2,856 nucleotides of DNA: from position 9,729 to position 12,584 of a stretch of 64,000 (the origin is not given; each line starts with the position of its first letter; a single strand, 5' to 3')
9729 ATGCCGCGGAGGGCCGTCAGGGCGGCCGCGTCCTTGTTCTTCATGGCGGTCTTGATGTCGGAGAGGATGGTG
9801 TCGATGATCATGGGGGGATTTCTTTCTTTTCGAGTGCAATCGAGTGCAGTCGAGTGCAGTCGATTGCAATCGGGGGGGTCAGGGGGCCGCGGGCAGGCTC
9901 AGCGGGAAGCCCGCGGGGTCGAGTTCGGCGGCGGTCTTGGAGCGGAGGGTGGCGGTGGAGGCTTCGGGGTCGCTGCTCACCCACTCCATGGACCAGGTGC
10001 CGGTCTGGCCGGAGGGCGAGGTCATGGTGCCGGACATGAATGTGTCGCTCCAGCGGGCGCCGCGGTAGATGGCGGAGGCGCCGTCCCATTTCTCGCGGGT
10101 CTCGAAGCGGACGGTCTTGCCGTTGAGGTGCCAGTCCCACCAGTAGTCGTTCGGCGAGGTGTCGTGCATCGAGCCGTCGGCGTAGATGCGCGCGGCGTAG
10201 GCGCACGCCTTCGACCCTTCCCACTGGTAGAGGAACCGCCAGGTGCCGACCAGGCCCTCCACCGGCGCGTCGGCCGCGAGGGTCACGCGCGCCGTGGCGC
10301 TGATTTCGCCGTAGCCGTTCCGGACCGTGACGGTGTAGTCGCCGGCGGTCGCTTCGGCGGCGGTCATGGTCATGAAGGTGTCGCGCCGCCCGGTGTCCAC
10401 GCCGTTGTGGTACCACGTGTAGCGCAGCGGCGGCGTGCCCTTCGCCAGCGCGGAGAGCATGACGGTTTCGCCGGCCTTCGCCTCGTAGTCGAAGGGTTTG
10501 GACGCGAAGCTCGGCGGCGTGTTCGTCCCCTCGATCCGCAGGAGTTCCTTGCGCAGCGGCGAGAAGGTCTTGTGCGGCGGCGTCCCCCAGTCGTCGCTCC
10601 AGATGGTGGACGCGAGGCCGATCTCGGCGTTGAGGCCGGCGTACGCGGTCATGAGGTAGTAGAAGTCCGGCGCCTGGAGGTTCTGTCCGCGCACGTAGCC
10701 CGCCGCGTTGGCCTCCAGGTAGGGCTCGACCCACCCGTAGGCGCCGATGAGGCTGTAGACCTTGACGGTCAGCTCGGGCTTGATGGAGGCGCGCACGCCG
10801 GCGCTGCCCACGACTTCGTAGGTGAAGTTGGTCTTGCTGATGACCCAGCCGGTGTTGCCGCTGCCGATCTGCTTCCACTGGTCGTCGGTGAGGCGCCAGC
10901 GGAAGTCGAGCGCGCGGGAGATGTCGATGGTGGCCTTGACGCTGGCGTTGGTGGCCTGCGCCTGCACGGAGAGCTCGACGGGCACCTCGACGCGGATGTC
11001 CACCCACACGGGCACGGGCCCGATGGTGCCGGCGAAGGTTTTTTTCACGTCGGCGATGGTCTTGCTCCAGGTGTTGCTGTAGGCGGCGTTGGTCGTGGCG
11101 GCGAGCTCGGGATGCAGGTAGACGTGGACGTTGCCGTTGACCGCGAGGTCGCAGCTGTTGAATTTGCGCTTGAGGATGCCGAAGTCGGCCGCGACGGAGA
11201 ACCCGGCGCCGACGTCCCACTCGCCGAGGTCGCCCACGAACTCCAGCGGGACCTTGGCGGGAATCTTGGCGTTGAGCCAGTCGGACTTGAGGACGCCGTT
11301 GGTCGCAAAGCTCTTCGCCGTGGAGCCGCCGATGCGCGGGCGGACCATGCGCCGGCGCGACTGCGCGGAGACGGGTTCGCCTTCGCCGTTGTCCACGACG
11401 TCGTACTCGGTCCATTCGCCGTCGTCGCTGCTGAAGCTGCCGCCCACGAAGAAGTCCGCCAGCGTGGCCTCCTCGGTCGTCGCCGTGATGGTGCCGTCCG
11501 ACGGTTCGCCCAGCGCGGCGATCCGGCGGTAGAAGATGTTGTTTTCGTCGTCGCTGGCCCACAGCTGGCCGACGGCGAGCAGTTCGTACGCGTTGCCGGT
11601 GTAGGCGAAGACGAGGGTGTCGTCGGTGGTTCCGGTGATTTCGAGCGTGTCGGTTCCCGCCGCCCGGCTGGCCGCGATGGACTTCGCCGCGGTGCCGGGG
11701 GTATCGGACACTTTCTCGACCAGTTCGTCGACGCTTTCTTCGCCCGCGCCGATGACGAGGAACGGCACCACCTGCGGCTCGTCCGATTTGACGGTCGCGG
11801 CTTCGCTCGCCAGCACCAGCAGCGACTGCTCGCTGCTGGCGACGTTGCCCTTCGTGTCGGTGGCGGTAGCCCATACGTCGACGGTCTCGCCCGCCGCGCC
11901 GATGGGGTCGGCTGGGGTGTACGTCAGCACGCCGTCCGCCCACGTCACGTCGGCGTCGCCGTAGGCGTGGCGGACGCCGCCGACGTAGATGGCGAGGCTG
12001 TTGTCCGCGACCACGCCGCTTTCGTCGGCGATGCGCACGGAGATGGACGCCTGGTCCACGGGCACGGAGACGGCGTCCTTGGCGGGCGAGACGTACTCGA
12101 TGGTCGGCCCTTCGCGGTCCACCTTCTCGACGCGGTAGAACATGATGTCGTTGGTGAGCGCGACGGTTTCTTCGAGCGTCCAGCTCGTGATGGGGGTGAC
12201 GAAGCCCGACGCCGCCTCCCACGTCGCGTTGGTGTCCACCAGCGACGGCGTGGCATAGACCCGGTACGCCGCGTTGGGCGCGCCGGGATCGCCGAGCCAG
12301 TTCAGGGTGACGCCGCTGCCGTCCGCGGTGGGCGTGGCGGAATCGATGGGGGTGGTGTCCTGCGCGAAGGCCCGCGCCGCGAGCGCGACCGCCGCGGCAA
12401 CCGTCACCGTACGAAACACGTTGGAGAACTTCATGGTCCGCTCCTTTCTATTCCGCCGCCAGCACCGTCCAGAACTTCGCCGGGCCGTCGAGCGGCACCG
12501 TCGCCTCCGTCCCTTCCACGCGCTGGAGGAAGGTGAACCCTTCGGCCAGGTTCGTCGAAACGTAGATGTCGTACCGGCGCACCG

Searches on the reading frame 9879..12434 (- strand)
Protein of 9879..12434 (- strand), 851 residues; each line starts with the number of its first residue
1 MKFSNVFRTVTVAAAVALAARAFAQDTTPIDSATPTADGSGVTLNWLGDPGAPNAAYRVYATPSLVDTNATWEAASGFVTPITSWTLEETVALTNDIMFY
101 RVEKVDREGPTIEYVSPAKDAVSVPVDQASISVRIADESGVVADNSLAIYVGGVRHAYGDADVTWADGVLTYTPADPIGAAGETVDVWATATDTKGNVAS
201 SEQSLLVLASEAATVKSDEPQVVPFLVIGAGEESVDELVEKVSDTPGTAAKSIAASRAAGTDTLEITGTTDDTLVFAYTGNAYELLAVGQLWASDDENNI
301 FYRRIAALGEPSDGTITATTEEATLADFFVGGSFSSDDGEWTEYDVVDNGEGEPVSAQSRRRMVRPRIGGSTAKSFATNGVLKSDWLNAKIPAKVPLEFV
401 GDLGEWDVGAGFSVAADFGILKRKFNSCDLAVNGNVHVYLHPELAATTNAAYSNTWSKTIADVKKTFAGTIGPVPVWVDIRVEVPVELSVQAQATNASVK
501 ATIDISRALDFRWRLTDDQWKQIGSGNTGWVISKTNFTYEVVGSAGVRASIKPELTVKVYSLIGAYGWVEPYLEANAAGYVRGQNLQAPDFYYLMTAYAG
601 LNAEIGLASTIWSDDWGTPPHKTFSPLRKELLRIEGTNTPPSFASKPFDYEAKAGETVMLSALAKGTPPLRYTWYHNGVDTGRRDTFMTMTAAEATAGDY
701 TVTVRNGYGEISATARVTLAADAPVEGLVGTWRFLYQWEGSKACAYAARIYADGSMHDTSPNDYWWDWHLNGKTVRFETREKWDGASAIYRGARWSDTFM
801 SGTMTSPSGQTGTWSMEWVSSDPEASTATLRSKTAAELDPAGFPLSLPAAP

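Call 9: search_protein_families(library=pfam, proteins=[window:9879-12434:-], max_evalue=0.0001)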
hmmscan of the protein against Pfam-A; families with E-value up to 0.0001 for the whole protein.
window:9879-12434:- (851 aa): 2 families
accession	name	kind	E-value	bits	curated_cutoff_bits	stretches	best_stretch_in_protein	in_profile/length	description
PF07679.22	I-set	-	1.1e-07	32.2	23.7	1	641-718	1-89/90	Immunoglobulin I-set domain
PF13927.12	Ig_3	-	3.2e-07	31.2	30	1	640-706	1-78/78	Immunoglobulin domain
